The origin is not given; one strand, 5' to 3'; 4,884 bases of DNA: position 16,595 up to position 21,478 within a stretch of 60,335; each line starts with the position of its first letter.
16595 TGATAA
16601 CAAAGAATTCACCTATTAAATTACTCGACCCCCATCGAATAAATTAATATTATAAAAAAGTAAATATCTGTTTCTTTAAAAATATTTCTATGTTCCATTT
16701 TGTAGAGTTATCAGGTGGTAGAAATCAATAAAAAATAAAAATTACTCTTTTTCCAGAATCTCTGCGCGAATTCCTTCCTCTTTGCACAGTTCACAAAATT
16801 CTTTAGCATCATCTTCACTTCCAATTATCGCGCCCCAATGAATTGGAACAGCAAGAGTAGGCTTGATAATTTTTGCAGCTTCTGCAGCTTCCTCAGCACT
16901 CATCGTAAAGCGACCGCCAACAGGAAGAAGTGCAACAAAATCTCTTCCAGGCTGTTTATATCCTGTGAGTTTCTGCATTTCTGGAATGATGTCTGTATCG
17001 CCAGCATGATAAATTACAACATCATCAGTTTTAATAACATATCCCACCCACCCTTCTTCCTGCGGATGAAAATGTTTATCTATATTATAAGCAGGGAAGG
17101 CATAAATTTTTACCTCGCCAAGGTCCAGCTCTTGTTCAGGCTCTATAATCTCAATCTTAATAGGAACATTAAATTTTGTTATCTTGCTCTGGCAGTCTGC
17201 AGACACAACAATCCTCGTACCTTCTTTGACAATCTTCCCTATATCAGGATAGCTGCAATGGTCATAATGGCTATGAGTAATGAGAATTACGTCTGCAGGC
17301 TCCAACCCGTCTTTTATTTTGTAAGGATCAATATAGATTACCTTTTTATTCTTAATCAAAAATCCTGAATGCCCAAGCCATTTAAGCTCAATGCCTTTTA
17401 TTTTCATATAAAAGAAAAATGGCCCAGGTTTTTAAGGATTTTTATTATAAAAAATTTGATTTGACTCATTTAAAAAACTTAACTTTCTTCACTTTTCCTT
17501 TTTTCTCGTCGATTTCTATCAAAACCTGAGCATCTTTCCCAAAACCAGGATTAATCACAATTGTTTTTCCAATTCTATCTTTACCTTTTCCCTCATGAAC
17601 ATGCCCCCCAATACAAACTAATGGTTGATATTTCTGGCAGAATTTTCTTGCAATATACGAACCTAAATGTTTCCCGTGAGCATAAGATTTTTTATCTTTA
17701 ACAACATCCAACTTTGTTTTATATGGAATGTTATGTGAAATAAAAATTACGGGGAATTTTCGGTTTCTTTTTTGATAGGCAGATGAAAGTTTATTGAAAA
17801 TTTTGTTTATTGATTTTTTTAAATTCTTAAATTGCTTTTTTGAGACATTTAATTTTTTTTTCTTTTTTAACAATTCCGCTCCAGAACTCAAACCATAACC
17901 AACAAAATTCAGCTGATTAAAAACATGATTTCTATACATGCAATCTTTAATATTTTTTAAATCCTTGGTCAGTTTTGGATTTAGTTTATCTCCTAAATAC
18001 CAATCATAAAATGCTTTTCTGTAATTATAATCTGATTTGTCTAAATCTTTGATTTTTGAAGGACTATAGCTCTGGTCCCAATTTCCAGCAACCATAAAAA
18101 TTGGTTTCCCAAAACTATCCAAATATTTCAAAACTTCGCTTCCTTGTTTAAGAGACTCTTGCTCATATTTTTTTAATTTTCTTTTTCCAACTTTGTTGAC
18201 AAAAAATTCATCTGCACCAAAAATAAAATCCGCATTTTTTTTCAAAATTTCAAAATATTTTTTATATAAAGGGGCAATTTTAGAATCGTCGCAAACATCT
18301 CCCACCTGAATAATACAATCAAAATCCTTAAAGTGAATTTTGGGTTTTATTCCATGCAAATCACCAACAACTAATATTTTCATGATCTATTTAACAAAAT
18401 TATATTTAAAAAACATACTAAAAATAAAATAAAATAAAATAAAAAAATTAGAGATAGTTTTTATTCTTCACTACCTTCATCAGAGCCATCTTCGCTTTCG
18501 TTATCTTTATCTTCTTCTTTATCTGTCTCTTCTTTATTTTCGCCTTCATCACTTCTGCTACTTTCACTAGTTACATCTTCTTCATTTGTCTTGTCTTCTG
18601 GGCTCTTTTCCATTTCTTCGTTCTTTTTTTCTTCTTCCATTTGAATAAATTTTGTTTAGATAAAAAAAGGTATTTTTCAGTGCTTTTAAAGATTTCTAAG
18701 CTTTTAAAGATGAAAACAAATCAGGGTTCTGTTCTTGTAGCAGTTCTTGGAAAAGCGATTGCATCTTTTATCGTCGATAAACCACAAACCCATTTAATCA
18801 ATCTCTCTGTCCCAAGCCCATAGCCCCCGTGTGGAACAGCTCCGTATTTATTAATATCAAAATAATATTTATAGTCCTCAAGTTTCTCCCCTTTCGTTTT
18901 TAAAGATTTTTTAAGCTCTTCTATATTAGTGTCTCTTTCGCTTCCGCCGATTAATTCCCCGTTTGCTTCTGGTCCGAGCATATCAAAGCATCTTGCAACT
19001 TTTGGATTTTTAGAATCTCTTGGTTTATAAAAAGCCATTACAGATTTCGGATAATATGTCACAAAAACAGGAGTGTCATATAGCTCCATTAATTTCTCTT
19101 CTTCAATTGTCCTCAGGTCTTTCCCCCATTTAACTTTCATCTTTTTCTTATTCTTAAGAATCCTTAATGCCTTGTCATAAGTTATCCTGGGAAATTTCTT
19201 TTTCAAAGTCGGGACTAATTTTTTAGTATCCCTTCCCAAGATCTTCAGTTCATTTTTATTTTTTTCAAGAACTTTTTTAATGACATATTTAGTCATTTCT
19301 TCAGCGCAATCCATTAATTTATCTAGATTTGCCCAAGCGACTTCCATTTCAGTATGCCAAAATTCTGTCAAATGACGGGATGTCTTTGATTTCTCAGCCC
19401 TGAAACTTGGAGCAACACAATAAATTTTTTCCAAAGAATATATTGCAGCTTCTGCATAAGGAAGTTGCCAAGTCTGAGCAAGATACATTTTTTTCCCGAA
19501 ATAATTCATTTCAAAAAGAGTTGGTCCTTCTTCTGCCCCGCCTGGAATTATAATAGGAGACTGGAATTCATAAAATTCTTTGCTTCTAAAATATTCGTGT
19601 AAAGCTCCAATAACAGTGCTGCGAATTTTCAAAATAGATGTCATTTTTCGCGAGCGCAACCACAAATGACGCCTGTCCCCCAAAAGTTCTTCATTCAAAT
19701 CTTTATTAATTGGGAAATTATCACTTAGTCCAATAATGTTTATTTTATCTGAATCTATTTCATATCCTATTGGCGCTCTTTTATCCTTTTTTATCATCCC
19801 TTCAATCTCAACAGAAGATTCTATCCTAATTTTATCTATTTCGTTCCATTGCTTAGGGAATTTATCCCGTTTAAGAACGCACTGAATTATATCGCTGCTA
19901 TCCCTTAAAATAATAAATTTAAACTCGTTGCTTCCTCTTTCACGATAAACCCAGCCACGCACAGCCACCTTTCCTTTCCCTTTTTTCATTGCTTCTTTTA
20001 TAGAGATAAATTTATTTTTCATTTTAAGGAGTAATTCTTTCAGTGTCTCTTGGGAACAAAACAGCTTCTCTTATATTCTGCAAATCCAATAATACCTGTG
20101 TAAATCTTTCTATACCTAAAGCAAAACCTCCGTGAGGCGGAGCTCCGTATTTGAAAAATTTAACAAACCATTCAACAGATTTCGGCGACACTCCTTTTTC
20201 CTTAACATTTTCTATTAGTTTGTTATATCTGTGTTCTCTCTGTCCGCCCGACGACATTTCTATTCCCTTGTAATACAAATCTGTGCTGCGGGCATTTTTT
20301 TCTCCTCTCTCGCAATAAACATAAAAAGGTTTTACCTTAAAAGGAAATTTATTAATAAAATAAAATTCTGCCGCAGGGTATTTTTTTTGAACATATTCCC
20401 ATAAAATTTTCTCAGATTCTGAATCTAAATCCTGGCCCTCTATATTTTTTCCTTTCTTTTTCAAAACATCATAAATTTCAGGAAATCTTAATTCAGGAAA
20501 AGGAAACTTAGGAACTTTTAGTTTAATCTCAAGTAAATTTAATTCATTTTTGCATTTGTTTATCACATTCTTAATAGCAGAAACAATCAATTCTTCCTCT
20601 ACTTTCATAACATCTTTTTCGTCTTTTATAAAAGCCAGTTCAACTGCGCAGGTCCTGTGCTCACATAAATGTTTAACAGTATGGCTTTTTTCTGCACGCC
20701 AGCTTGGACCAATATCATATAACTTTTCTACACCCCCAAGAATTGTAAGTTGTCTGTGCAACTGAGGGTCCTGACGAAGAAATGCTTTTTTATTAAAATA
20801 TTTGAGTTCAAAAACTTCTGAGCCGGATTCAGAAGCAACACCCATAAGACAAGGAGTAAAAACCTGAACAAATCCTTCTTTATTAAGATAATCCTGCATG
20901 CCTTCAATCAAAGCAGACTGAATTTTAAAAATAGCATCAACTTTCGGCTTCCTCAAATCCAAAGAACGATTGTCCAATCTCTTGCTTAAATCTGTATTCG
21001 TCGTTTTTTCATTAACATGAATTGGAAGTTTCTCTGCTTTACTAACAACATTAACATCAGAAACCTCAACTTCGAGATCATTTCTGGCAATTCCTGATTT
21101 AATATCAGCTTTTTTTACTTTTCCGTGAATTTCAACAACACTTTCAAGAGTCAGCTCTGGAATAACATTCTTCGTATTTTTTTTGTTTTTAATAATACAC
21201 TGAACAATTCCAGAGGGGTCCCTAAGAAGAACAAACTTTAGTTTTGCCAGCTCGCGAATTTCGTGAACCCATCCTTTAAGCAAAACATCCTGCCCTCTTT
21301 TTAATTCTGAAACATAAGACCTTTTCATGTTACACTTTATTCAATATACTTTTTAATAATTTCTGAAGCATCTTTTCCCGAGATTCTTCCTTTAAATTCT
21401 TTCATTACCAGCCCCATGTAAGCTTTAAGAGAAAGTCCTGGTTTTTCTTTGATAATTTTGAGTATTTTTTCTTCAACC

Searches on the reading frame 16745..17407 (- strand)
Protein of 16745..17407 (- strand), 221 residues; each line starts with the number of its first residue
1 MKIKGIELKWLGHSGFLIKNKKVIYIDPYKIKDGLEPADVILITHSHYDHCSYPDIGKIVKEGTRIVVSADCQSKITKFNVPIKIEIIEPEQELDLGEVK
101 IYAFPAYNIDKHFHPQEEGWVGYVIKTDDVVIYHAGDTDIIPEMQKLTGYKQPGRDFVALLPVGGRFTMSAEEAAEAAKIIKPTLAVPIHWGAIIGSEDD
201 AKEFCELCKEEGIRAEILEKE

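Call 91: search_protein_families(library=ncbifam, proteins=[window:16745-17407:-], max_evalue=0.00001)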
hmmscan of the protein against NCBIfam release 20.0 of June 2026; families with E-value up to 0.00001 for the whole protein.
window:16745-17407:- (221 aa): 2 families
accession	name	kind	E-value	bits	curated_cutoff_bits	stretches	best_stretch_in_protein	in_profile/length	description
NF001911.0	PRK00685.1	equivalog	1.1e-32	113.4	144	1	7-219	2-221/228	metal-dependent hydrolase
NF008688.0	PRK11709.1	equivalog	1.1e-07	31.1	306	1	22-207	98-299/355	L-ascorbate 6-phosphate lactonase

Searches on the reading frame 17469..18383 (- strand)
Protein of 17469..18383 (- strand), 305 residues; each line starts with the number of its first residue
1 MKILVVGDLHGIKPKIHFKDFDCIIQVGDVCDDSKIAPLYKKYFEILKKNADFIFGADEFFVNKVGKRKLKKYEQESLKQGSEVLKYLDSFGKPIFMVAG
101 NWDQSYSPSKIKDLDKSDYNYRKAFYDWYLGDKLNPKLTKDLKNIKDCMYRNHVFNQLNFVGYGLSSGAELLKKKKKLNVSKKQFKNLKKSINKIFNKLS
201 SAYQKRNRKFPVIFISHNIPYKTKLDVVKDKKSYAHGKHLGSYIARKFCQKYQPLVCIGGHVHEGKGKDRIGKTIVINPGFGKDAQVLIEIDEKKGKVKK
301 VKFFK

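Call 91: search_protein_families(library=ncbifam, proteins=[window:17469-18383:-], max_evalue=0.00001)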
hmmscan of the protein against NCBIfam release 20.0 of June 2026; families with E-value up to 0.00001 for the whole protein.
window:17469-18383:- (305 aa): 1 family
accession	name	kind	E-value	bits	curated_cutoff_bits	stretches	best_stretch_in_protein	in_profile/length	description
TIGR00040.1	yfcE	subfamily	9.5e-07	29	56.25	0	1-106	1-65/158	YfcE family phosphodiesterase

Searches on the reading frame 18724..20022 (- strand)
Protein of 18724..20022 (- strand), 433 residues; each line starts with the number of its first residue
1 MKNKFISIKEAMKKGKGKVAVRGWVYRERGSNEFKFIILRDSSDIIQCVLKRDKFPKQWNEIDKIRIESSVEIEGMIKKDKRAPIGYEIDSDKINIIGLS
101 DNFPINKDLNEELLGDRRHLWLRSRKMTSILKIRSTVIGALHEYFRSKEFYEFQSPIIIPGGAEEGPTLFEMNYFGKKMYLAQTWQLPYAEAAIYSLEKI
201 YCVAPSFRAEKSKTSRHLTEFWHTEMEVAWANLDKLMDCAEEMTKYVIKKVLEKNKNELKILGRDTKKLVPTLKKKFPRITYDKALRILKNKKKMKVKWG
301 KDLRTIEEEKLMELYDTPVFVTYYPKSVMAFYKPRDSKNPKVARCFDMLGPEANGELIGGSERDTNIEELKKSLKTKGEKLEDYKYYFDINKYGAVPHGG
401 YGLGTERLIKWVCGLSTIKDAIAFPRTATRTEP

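Call 91: search_protein_families(library=ncbifam, proteins=[window:18724-20022:-], max_evalue=0.00001)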
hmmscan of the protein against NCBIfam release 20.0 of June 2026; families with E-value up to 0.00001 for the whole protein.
window:18724-20022:- (433 aa): 17 families
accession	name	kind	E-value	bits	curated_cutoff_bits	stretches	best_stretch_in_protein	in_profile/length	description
NF003037.0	PRK03932.1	equivalog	1e-137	459.8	414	1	5-432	3-450/451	asparagine--tRNA ligase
TIGR00457.1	asnS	equivalog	8.4e-121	403.9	342.6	1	9-432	9-454/455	asparagine--tRNA ligase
NF003483.0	PRK05159.1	equivalog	6.3e-103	345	353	1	9-433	9-438/438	aspartate--tRNA(Asn) ligase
TIGR00458.1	aspS_nondisc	equivalog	6.4e-81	272.5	368.4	1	4-433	2-428/428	aspartate--tRNA(Asn) ligase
NF005052.0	PRK06462.1-1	equivalog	2.3e-57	194.6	368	1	119-428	37-347/353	asparagine synthetase A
NF005054.0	PRK06462.1-4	equivalog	5.7e-43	147.2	309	1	121-427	15-311/318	asparagine synthetase A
NF001750.0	PRK00476.1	equivalog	2.9e-41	141.4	443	2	16-287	18-284/590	aspartate--tRNA ligase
TIGR00459.1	aspS_bact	equivalog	2.9e-39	134.9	373.85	2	16-287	16-279/586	aspartate--tRNA ligase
NF001756.1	PRK00484.1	subfamily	3e-38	131.7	468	1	4-426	38-484/488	lysine--tRNA ligase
TIGR00499.1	lysS_bact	equivalog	1.9e-34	119.2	427.6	1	8-426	44-491/496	lysine--tRNA ligase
NF005053.0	PRK06462.1-3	equivalog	6.6e-22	78.4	322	1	174-419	14-259/274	asparagine synthetase A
NF005055.0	PRK06462.1-5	equivalog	1.4e-18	67.1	389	1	195-429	104-336/341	asparagine synthetase A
NF009101.0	PRK12445.1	subfamily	2.1e-17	62.8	1026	1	19-426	68-500/505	lysine--tRNA ligase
NF002821.0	PRK02983.1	equivalog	6.3e-17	60.9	742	1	13-426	656-1097/1102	bifunctional lysylphosphatidylglycerol synthetase/lysine--tRNA ligase LysX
NF009460.0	PRK12820.1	equivalog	1.4e-16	59.8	1379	0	107-245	149-288/723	bifunctional aspartyl-tRNA synthetase/aspartyl/glutamyl-tRNA amidotransferase subunit C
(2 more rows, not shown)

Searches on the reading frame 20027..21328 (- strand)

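Call 91: search_protein_families(library=ncbifam, proteins=[window:20027-21328:-], max_evalue=0.00001)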
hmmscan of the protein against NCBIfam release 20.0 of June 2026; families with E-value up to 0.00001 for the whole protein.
window:20027-21328:- (434 aa): 17 families
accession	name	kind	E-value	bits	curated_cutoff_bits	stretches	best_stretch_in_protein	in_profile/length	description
NF003483.0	PRK05159.1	equivalog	2.9e-146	487.8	353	1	2-434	4-438/438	aspartate--tRNA(Asn) ligase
TIGR00458.1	aspS_nondisc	equivalog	1.6e-126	422.7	368.4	1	6-434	6-428/428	aspartate--tRNA(Asn) ligase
NF003037.0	PRK03932.1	equivalog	2.9e-84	283.6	414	1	10-433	14-450/451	asparagine--tRNA ligase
TIGR00457.1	asnS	equivalog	1.2e-82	278.1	342.6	1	9-433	13-454/455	asparagine--tRNA ligase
NF001750.0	PRK00476.1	equivalog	5.2e-62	210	443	2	6-282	12-295/590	aspartate--tRNA ligase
TIGR00459.1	aspS_bact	equivalog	3.2e-61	207.4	373.85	2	5-279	6-276/586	aspartate--tRNA ligase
NF001756.1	PRK00484.1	subfamily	1e-35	123.4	468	1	10-427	49-484/488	lysine--tRNA ligase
NF009460.0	PRK12820.1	equivalog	5.1e-35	120.8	1379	2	10-250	33-289/723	bifunctional aspartyl-tRNA synthetase/aspartyl/glutamyl-tRNA amidotransferase subunit C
NF005054.0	PRK06462.1-4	equivalog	1.4e-34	119.6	309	1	114-427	5-310/318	asparagine synthetase A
NF005052.0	PRK06462.1-1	equivalog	1.7e-34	119.5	368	1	125-427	40-345/353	asparagine synthetase A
TIGR00499.1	lysS_bact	equivalog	4.3e-34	118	427.6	2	12-300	53-334/496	lysine--tRNA ligase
NF002821.0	PRK02983.1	equivalog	1.1e-21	76.6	742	1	9-253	656-897/1102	bifunctional lysylphosphatidylglycerol synthetase/lysine--tRNA ligase LysX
NF005055.0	PRK06462.1-5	equivalog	1.2e-14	54.2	389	1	162-431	66-337/341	asparagine synthetase A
NF009101.0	PRK12445.1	subfamily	2e-13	49.7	1026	1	22-261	75-311/505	lysine--tRNA ligase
NF006828.0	PRK09350.1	equivalog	5.4e-12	45.6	264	1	134-428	16-323/325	elongation factor P--(R)-beta-lysine ligase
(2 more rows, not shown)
